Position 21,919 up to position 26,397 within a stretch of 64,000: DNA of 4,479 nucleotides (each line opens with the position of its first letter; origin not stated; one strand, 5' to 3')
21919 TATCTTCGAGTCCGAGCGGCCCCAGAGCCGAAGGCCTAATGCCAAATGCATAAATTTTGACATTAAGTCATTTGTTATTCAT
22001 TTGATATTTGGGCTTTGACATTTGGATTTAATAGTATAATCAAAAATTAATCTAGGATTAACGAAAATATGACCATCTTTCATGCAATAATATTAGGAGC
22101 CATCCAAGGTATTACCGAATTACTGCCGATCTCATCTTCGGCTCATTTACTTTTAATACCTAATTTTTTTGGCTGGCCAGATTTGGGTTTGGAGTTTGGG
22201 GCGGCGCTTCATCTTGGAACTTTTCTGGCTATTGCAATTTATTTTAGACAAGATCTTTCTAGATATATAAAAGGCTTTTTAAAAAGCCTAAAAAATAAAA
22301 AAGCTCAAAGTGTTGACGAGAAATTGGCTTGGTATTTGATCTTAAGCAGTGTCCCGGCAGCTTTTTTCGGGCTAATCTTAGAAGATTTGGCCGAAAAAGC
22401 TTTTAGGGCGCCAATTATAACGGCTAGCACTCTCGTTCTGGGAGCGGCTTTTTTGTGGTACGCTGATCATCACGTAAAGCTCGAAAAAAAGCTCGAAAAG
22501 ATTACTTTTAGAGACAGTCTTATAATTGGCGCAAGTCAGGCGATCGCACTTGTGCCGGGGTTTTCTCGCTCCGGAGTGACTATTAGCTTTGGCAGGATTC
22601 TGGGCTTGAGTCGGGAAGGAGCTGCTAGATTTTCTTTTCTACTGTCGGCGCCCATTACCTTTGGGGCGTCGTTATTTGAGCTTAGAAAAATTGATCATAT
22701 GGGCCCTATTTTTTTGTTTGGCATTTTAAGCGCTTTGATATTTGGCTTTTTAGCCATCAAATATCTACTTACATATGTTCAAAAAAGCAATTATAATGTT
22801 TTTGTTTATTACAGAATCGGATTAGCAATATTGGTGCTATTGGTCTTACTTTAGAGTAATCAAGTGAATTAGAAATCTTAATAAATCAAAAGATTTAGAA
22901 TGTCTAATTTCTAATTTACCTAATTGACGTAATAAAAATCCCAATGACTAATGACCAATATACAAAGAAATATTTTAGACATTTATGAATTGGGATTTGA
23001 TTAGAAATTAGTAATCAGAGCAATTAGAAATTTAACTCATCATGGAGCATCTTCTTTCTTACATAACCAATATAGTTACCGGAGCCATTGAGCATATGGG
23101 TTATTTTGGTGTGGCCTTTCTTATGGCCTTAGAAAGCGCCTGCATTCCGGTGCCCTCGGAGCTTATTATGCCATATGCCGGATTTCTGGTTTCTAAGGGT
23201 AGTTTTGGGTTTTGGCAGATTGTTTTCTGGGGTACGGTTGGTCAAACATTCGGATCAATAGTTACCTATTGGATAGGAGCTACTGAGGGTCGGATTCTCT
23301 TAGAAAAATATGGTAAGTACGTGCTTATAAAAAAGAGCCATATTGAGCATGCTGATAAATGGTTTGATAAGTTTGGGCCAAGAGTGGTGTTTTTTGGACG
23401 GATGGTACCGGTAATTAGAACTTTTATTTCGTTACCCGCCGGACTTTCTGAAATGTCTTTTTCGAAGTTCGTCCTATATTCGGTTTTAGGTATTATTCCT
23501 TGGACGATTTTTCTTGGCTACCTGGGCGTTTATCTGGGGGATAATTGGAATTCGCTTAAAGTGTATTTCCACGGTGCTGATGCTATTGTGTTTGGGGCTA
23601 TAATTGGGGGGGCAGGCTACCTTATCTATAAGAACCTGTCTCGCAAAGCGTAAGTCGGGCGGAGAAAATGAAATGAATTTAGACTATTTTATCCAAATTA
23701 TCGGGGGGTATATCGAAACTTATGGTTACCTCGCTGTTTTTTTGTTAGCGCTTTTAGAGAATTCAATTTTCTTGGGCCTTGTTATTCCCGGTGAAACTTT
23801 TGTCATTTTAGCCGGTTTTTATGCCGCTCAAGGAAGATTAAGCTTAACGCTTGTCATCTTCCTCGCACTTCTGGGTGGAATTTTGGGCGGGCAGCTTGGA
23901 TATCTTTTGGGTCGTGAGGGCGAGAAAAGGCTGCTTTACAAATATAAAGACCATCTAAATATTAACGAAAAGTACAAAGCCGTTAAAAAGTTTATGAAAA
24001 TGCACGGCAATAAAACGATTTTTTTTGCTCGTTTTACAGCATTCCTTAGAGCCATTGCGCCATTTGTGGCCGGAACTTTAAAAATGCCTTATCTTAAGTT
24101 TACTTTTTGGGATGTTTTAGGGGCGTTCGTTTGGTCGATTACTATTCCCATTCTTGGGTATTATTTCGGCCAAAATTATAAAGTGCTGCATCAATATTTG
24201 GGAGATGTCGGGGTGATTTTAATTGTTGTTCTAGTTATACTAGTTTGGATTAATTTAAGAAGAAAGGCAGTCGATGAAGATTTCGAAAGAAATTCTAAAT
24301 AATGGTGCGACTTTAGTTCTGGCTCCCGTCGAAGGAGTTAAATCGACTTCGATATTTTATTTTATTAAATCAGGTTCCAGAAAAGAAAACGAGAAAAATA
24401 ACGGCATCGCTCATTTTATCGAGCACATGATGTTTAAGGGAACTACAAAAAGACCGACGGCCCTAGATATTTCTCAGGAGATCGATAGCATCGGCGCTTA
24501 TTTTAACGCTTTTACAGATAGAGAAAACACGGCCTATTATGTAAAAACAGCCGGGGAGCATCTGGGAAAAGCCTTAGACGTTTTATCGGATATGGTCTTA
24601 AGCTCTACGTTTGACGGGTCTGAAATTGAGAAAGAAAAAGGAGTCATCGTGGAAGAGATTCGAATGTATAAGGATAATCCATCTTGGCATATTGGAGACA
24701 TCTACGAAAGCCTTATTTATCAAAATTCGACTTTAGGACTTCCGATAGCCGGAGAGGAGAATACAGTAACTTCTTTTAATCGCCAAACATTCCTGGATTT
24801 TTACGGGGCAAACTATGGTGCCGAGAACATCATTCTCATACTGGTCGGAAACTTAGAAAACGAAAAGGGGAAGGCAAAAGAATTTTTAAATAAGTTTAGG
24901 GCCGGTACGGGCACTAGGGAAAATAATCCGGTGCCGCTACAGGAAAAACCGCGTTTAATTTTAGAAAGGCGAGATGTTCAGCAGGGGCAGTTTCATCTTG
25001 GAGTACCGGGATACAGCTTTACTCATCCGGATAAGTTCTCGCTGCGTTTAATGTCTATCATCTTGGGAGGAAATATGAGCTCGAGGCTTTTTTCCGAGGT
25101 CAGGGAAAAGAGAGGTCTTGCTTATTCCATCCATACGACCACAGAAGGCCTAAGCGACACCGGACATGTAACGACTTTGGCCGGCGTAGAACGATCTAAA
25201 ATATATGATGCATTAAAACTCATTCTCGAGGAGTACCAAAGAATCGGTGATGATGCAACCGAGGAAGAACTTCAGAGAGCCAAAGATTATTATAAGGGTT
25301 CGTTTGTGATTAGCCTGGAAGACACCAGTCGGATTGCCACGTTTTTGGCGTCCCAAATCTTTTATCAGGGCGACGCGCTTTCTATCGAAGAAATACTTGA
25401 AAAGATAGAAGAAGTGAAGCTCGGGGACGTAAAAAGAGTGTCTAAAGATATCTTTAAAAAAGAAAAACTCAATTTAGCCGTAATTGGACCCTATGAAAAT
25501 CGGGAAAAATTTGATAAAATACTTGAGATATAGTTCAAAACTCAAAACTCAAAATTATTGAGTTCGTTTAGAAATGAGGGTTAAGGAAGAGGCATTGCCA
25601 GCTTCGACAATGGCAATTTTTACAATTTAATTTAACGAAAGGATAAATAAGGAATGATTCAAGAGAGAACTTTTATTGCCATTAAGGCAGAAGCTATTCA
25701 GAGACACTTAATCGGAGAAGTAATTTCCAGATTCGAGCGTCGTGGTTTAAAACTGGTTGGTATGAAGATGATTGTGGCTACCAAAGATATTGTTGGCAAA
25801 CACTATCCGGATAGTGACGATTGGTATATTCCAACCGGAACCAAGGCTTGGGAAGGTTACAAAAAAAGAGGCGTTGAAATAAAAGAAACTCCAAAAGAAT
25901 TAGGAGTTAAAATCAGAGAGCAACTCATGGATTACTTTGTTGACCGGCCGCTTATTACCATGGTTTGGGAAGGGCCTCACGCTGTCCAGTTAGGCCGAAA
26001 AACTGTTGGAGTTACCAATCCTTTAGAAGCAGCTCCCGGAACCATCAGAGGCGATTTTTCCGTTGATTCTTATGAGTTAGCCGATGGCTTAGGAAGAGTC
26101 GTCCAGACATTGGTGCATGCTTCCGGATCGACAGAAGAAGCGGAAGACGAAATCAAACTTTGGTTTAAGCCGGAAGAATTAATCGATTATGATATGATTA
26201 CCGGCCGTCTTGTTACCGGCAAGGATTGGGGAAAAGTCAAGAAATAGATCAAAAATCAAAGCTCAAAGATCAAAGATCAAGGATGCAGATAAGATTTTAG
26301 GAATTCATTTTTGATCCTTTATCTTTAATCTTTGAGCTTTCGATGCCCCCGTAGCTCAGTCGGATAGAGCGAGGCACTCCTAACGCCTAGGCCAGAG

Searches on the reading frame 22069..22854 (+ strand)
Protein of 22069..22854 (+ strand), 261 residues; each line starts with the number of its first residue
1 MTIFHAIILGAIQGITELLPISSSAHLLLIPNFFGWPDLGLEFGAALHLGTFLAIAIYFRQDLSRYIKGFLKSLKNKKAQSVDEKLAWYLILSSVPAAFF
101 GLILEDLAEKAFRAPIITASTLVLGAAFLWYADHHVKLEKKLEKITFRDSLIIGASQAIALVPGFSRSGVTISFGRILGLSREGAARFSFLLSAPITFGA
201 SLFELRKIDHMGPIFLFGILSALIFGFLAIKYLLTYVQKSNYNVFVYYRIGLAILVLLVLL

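Call 54: search_protein_families(library=pfam, proteins=[window:22069-22854:+], max_evalue=0.00001)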
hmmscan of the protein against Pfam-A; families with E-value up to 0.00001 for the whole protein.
window:22069-22854:+ (261 aa): 1 family
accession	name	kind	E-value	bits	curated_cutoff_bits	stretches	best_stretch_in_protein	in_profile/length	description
PF02673.24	BacA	-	2.5e-78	263.8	33.4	1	6-255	1-257/257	Bacitracin resistance protein BacA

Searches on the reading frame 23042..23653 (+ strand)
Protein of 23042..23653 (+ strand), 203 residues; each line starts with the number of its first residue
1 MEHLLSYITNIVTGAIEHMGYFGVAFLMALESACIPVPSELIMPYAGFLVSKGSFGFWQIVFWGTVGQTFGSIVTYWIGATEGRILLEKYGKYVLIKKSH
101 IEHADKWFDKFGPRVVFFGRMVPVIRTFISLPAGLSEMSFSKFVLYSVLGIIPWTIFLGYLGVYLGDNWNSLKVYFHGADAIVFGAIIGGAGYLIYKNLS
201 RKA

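Call 54: search_protein_families(library=pfam, proteins=[window:23042-23653:+], max_evalue=0.00001)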
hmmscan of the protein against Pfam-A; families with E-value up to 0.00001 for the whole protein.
window:23042-23653:+ (203 aa): 1 family
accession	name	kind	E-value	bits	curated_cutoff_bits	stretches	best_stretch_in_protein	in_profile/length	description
PF09335.16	VTT_dom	-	1.3e-24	87.5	33.9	1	37-162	1-121/123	VTT domain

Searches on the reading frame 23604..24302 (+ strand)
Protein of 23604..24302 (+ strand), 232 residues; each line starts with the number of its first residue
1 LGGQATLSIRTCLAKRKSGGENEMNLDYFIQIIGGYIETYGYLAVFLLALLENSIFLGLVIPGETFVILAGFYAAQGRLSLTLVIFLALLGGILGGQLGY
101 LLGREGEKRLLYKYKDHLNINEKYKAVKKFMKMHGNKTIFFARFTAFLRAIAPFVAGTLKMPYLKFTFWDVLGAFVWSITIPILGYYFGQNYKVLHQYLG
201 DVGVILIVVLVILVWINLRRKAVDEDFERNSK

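Call 54: search_protein_families(library=pfam, proteins=[window:23604-24302:+], max_evalue=0.00001)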
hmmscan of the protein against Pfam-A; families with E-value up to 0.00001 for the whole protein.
window:23604-24302:+ (232 aa): 1 family
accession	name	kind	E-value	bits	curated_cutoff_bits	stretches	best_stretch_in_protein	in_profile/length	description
PF09335.16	VTT_dom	-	2.6e-17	63.8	33.9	1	61-186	1-122/123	VTT domain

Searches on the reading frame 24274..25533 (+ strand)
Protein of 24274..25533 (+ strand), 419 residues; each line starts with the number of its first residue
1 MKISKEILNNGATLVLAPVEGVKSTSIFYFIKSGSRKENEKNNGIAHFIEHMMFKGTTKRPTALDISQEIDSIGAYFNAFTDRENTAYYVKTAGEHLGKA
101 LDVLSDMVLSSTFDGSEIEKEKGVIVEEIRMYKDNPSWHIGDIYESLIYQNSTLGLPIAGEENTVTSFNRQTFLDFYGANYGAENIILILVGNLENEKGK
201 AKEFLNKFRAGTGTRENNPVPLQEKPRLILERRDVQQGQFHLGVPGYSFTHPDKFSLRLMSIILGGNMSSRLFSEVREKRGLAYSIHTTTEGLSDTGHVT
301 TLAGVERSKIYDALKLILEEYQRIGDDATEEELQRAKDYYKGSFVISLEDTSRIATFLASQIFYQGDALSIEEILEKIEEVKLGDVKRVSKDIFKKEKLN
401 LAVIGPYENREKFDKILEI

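Call 54: search_protein_families(library=pfam, proteins=[window:24274-25533:+], max_evalue=0.00001)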
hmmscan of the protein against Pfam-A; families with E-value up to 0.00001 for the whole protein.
window:24274-25533:+ (419 aa): 2 families
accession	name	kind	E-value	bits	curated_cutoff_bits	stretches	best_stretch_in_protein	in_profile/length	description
PF00675.25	Peptidase_M16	-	8.5e-40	136.5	22.3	1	25-160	13-147/149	Insulinase (Peptidase family M16)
PF05193.26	Peptidase_M16_C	-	1.3e-34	120.1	23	1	167-338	1-179/181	Peptidase M16 inactive domain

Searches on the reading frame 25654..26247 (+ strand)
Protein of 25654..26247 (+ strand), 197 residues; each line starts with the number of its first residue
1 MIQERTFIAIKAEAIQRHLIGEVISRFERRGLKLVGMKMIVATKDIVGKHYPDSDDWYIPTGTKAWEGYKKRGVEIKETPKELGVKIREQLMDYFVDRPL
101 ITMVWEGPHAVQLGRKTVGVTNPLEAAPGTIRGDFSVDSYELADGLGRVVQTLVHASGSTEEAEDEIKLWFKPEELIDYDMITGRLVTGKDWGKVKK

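Call 54: search_protein_families(library=pfam, proteins=[window:25654-26247:+], max_evalue=0.00001)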
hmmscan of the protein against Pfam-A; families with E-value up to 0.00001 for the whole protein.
window:25654-26247:+ (197 aa): 1 family
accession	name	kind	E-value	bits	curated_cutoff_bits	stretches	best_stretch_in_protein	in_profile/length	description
PF00334.24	NDK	-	7.3e-35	120.2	27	2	89-175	58-134/135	Nucleoside diphosphate kinase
